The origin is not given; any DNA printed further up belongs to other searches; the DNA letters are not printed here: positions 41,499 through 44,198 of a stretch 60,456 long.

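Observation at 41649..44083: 799-aa orphan with a near-consensus promoter placed for a leaderless mRNA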

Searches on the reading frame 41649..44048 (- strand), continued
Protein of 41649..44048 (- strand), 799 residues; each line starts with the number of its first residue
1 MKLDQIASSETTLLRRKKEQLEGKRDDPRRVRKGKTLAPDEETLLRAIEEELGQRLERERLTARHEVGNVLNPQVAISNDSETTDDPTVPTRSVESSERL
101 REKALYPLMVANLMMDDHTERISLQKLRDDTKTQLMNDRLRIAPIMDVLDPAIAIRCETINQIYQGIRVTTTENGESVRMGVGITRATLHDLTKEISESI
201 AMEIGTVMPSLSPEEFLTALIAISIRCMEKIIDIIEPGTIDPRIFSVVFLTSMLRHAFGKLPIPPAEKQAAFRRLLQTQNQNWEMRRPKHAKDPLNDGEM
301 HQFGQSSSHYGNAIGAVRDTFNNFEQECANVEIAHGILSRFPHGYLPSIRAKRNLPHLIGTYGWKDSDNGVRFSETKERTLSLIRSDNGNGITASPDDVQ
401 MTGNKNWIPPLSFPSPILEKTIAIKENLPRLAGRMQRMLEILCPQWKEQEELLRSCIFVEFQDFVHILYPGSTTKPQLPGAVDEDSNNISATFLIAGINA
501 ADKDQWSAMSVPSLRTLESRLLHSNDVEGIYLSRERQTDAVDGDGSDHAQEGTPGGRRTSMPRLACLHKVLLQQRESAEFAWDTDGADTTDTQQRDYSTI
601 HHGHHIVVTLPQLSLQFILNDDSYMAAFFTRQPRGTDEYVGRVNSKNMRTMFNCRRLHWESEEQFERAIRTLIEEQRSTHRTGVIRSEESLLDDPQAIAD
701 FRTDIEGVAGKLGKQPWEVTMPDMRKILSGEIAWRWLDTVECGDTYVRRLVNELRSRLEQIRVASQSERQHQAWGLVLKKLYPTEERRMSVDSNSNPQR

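Call 27: find_encoding_contigs(protein=P0026, flank=8000, max_places=2)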
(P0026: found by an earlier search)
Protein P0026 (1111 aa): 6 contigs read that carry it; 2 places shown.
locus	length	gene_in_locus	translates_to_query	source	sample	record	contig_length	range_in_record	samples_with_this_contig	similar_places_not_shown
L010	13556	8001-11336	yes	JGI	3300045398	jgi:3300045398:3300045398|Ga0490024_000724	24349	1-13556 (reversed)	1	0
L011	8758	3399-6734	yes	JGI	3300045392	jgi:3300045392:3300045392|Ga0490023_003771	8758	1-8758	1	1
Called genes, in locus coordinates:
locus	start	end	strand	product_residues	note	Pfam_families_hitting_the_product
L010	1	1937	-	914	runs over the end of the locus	PF26449:DUF8128, PF01935:DUF87 (weak), PF10412:TrwB_AAD_bind (weak), PF12696:TraG-D_C (weak)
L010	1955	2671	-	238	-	PF01628:HrcA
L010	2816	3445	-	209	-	-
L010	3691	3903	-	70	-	PF01197:Ribosomal_L31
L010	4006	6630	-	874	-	PF00521:DNA_topoisoIV, PF03989:DNA_gyraseA_C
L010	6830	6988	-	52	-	-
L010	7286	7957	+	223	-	PF00590:TP_methylase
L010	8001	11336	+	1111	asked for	-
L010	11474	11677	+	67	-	-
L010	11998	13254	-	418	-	PF01551:Peptidase_M23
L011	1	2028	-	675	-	PF00521:DNA_topoisoIV, PF03989:DNA_gyraseA_C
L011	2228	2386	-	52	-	-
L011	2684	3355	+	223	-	PF00590:TP_methylase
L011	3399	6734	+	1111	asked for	-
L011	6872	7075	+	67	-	-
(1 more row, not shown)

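Call 32: find_homologous_proteins(query=A1, max_evalue=0.00001)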
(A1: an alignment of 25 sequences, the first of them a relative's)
Query A1 (25 sequences) (799 aa, profile of the alignment): 1 proteins with E <= 0.00001 among 8000 candidates.
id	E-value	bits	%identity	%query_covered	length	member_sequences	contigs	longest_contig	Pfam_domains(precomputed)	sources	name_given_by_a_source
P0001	5.8e-161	556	100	100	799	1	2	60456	-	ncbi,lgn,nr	ncbi:hypothetical protein HY285_04885 [Candidatus Peregrinibacteria bacterium]|nr:hypothetical prote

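Call 34: search_solved_structures(query=A1, max_evalue=10)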
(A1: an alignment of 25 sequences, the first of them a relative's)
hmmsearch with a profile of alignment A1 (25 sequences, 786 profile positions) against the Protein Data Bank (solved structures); distinct sequences matched with E-value up to 10: 3.
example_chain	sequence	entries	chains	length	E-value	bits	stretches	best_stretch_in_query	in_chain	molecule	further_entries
9oox_L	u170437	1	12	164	0.46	12.3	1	192-280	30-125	ring interacting pore 1 (Rip1)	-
8ay2_A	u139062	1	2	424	0.54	12.1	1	267-408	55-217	Exocyst complex component 4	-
9k8a_A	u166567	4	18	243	5.4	8.8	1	49-175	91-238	Cage-t32-Zn1-HEHE-34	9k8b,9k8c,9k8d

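Call 37: find_related_loci(query=A2, collection=genome_contigs, flank=4000)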
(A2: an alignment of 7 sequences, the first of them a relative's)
Query A2 (1084 aa) in genome_contigs; peptide patterns used: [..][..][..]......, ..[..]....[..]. (x = any residue, [..] = any of these).
76 stretches matched a pattern; 6 encode a relative of the query (tblastn E <= 1e-3); 6 distinct loci.
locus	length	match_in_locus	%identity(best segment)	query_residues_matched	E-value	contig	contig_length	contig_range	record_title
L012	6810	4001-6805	39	7-950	0e+0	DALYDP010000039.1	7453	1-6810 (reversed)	MAG TPA_asm: Candidatus Peribacteraceae bacterium isolate CTOTU14230 NODE_2638_length_7453_cov_43.494052, whole genome s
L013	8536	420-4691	61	1-1079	0e+0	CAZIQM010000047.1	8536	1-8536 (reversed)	MAG TPA_asm: uncultured Candidatus Peribacteria bacterium isolate SRP342105_co2_100 genome assembly, contig: NODE_9112_l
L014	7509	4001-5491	54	601-1080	3e-145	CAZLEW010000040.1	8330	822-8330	MAG TPA_asm: uncultured Candidatus Peribacteria bacterium isolate SRP286056_co1_18 genome assembly, contig: NODE_11438_l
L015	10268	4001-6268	51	590-1082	1e-133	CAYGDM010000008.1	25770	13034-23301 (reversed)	MAG TPA_asm: uncultured Candidatus Peribacteria bacterium isolate ERP113451_co3_213 genome assembly, contig: NODE_1311_l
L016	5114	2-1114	52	713-1057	9e-109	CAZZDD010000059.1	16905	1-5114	MAG TPA_asm: uncultured Candidatus Peribacteria bacterium isolate SRP329715_co2_201 genome assembly, contig: NODE_6543_l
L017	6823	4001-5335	43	601-1068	2e-102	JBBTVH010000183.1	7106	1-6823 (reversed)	MAG: Patescibacteria group bacterium isolate H52-bin047_1 H52_bin047_1_000000000183, whole genome shotgun sequence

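Call 40: find_related_loci(query=A2, collection=viral_contigs, flank=4000)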
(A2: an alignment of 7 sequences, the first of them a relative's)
Query A2 (1084 aa) in viral_contigs; peptide patterns used: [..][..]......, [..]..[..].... (x = any residue, [..] = any of these).
45 stretches matched a pattern, but none encodes a relative of the query by tblastn (E <= 1e-3).
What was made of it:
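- The ndk-linked subgroup profile (A2) finds no related locus in IMG/VR; the window protein itself was not scanned there (call 40).
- Tried and rejected: It gave 6 GTDB loci (call 37) and none in IMG/VR (call 40).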

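Call 51: predict_structure(alignment_id=A1)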
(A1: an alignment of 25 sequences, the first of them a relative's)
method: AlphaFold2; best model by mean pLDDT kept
length: 799 residues; sequences in the alignment: 25
mean_pLDDT: 66.3   pTM: 0.53
mean pLDDT of the five models: 66.3, 64.7, 63.4, 63.4, 62.0
residues with pLDDT >= 90: 169; 70-90: 231; 50-70: 169; < 50: 230
segments of 3 or more residues with pLDDT < 50: 1-5, 72-140, 169-174, 285-314, 323-408, 410-414, 539-557, 796-799
pLDDT, mean of each block of 10 residues (from residue 1): 49 79 68 68 83 80 67 46 33 35 33 36 37 42 62 69 57 49 64 72 67 74 74 67 65 70 72 65 48 40 39 50 43 29 32 27 26 29 32 32 42 53 71 81 82 79 83 75 60 61 69 90 94 66 38 47 93 95 83 79 94 96 91 95 91 89 93 91 63 88 95 94 93 91 91 86 84 91 82 50
secondary structure, 60 per line:
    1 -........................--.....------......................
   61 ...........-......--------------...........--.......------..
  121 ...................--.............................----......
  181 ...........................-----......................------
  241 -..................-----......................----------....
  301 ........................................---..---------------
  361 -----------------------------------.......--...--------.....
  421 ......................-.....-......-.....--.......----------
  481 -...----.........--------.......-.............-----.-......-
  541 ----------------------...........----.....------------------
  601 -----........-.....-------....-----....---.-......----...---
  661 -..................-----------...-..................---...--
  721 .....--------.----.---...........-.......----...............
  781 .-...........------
elements in order (helices of 4 or more, strands of 3 or more residues): H2-25 H28-32 H39-71 H73-78 H93-103 H106-112 H119-139 H142-170 H175-207 H213-234 H242-259 H265-286 H297-340 H396-402 H416-442 H444-448 H450-455 E457-461 E464-470 E482-484 H489-497 E506-512 H514-521 E522-526 H534-539 H563-573 E578-582 E606-610 E615-619 E627-630 H636-639 H645-650 E655-657 H662-679 H695-712 H721-725 H743-753 H755-761 H766-781 H783-793
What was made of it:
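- Checked: The N-terminus is predicted helical (call 51).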

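Call 53: fold_search(model_id=the predicted structure, library=pdb)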
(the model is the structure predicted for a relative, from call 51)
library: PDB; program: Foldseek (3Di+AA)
matches with E <= 10: 372; with E <= 0.001: 0
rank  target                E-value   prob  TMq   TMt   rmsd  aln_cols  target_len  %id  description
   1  8fbj                  7.4e-02  0.38  0.07  0.14  23.0       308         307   10  Improving the secretion of designed protein assemblies through negative design of cryptic transmembrane domains (released 2023-03-22)
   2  1key_D                1.4e-01  0.23  0.07  0.16  18.7       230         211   13  Crystal Structure of Mouse Testis/Brain RNA-binding Protein (TB-RBP) (released 2002-07-03)
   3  8eoi_B                1.6e-01  0.18  0.08  0.15  23.2       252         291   12  Structure of a human EMC:human Cav1.2 channel complex in GDN detergent (released 2023-05-24)
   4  9n6z_ST               1.6e-01  0.09  0.06  0.08  36.8       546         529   12  SSU processome maturation and disassembly, State D (released 2025-11-05)
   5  9n6x_ST               2.6e-01  0.08  0.07  0.09  37.5       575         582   12  SSU processome maturation and disassembly, State B (released 2025-11-05)
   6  9mg8_B                2.8e-01  0.77  0.10  0.19  15.1       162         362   14  Crystal Structure of b-iTHR-110 (released 2025-12-17)
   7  9mg8_A                2.8e-01  0.63  0.11  0.21  16.8       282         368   12  Crystal Structure of b-iTHR-110 (released 2025-12-17)
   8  2qiz                  2.8e-01  0.35  0.09  0.08  16.9       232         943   10  Structure of the yeast U-box-containing ubiquitin ligase Ufd2p (released 2007-09-18)
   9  3riu_A                3.1e-01  0.25  0.07  0.21  18.2       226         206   13  Crystal structure of Drosophila hexameric C3PO formed by truncated Translin and Trax (released 2011-05-11)
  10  3pja_I                3.7e-01  0.35  0.08  0.24  17.9       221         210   10  Crystal structure of human C3PO complex (released 2011-05-11)
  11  8v3b_a                4.7e-01  0.16  0.08  0.12  15.2       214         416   16  Computational Designed Nanocage O43_129_+4 (released 2024-03-13)
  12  8uqu_B                4.9e-01  0.21  0.09  0.22  16.7       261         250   14  Crystal Structure of N-terminal Domain of Fic Family Protein from Bordetella bronchiseptica (released 2024-10-30)
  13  3riu_C                5.3e-01  0.28  0.08  0.26  17.2       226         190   16  Crystal structure of Drosophila hexameric C3PO formed by truncated Translin and Trax (released 2011-05-11)
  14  8g9j                  5.3e-01  0.28  0.09  0.22  16.0       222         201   10  Geometrically programmable nanomaterial construction using regularized protein building blocks (released 2024-03-13)
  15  4wyv_E                5.8e-01  0.18  0.08  0.21  18.5       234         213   11  Crystal Structure of Human Translin in Open Conformation (released 2014-11-26)
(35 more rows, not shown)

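Call 60: find_encoding_contigs(protein=P0009, flank=3000, max_places=1)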
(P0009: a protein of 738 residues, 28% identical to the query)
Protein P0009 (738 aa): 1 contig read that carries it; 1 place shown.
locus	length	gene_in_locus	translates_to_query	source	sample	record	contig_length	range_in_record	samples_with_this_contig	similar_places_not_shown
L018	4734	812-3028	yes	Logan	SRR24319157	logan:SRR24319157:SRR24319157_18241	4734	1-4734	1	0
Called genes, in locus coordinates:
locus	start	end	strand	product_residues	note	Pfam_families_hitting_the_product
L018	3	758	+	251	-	?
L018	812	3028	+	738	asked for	-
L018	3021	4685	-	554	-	PF01593:Amino_oxidase (weak), PF13450:NAD_binding_8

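Call 61: find_encoding_contigs(protein=P0006, flank=3000, max_places=1)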
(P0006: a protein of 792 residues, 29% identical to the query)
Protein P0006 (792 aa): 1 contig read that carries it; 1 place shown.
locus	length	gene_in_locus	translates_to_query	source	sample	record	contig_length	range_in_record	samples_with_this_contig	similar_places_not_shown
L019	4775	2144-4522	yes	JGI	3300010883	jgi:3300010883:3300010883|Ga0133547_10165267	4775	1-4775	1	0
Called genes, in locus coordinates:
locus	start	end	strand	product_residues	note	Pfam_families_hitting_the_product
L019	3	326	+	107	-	PF00534:Glycos_transf_1, PF13524:Glyco_trans_1_2 (weak), PF13692:Glyco_trans_1_4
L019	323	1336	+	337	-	PF00534:Glycos_transf_1, PF13692:Glyco_trans_1_4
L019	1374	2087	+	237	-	PF00535:Glycos_transf_2, PF10111:Glyco_tranf_2_2 (faint), PF13641:Glyco_tranf_2_3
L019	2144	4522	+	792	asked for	-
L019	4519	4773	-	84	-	?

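Call 62: find_encoding_contigs(protein=P0008, flank=3000, max_places=1)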
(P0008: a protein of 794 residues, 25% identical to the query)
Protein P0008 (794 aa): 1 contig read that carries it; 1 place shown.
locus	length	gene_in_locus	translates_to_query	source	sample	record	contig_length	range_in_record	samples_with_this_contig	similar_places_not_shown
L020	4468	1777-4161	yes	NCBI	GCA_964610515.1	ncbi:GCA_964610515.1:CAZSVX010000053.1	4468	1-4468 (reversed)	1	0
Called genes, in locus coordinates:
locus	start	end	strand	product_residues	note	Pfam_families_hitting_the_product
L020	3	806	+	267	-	?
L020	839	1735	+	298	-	PF02355:SecD_SecF_C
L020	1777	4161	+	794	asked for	-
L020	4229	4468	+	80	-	?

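Call 76: search_protein_families(library=padloc, alignment_id=A1, max_evalue=0.01)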
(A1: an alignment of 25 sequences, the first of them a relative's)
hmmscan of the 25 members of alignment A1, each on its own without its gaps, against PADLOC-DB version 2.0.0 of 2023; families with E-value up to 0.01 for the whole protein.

A. member 1, P0001 (799 aa): 0 families

B. families by the number of members that match (of 25 scanned): 1 family
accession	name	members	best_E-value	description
PDLC04618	PDC-M38B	1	0.0028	-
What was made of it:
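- On Known or candidate anti-phage defence proteins (PADLOC-DB 2.0): One of 25 members reaches E = 0.0028 to PDC-M38B (call 76).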

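Call 80: search_dna_similar(query=P0001, collection=phages, mode=protein, max_evalue=0.01, max_rows=10)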
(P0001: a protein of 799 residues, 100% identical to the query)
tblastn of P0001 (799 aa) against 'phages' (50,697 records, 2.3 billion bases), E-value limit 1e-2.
No match.

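Call 81: search_dna_similar(query=P0001, collection=plasmids, mode=protein, max_evalue=0.01, max_rows=10)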
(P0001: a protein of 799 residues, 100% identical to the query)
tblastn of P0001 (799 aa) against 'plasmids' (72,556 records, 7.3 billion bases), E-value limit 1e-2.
No match.
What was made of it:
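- tblastn finds nothing in 50,697 phage records or 72,556 plasmid records (calls 80, 81).
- Tried and rejected: tblastn against phages and plasmids found no match (calls 80, 81).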

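Call 88: list_cluster_members(proteins=[P0012, P0013, P0015, P0016, P0017, P0018, P0019, P0020, P0022, P0025])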
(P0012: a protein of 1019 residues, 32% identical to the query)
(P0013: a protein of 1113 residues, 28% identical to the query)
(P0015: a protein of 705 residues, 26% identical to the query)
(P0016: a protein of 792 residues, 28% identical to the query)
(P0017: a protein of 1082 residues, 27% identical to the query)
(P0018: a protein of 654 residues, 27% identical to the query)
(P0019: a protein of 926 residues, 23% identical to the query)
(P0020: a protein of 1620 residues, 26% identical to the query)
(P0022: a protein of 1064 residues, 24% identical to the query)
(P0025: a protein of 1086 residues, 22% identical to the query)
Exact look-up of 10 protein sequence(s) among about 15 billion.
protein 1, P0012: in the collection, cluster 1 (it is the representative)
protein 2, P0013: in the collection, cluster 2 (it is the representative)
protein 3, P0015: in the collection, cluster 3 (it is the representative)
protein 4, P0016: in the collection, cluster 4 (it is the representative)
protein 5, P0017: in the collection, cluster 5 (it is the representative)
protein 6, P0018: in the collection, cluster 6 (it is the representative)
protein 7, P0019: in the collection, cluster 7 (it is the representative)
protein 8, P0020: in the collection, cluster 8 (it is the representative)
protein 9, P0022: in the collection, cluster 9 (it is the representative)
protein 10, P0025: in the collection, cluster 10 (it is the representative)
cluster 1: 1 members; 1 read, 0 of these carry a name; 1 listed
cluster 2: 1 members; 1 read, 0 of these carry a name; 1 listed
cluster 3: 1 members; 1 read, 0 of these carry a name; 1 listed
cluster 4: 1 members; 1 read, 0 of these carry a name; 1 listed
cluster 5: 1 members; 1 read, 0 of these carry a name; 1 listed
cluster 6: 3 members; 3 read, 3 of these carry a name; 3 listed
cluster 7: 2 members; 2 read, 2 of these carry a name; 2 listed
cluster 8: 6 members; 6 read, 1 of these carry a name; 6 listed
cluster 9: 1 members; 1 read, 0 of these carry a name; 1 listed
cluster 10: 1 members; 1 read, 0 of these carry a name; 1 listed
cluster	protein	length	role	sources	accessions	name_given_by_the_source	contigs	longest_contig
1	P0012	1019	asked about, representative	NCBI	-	-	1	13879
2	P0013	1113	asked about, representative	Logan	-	-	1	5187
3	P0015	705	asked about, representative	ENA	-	-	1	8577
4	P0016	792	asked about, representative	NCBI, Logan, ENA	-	-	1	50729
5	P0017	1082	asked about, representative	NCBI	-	-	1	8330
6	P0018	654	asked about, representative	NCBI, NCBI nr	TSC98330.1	MAG: hypothetical protein Greene101449_965 [Candidatus Peregrinibacteria bacterium ...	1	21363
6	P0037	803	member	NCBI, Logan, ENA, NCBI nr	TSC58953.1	MAG: hypothetical protein Greene041662_681 [Candidatus Peregrinibacteria bacterium ...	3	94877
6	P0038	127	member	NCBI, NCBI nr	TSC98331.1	MAG: hypothetical protein Greene101449_966 [Candidatus Peregrinibacteria bacterium ...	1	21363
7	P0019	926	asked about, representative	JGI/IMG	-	hypothetical protein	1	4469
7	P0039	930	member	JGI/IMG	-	hypothetical protein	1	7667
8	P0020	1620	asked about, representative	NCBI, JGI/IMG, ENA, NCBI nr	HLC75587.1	MAG TPA: hypothetical protein VJB82_00505 [Candidatus Peribacterales bacterium] | hypothetical protein [Candidatus Peribacterales bacterium]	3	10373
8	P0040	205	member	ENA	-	-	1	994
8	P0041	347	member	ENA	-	-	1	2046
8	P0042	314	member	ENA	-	-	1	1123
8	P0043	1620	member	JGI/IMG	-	-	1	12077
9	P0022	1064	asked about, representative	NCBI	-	-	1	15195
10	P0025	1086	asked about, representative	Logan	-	-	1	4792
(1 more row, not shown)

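Call 98: search_protein_families(library=ncbifam, alignment_id=A1, max_evalue=0.01)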
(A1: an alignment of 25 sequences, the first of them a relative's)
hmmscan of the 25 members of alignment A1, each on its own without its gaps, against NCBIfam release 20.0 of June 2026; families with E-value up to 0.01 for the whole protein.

A. member 1, P0001 (799 aa): 0 families

B. families by the number of members that match (of 25 scanned): 0 families

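Call 99: search_protein_families(library=phrogs, alignment_id=A1, max_evalue=0.01)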
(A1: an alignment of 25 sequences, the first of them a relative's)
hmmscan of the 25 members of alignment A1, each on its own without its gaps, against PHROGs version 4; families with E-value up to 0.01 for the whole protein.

A. member 1, P0001 (799 aa): 0 families

B. families by the number of members that match (of 25 scanned): 1 family
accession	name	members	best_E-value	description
phrog_26013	-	1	0.0028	-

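Call 100: find_encoding_contigs(protein=P0016, flank=6000, max_places=1)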
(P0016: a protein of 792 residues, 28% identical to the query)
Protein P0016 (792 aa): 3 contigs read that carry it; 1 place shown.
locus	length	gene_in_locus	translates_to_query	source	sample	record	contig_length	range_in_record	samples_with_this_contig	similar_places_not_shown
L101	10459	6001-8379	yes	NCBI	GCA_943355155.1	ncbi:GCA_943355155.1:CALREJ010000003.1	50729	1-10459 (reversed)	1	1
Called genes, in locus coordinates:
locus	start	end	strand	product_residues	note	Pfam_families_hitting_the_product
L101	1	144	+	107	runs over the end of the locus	PF04993:TfoX_N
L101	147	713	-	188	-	-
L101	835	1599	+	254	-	-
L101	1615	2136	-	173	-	PF04229:GrpB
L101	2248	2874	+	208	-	PF01928:CYTH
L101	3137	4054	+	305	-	PF13673:Acetyltransf_10 (faint), PF00583:Acetyltransf_1, PF13508:Acetyltransf_7 (weak)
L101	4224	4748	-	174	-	-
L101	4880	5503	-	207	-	PF02517:Rce1-like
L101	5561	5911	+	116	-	PF12680:SnoaL_2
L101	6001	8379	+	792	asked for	-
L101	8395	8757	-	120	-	PF07237:DUF1428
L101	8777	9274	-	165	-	PF08327:AHSA1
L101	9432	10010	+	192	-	-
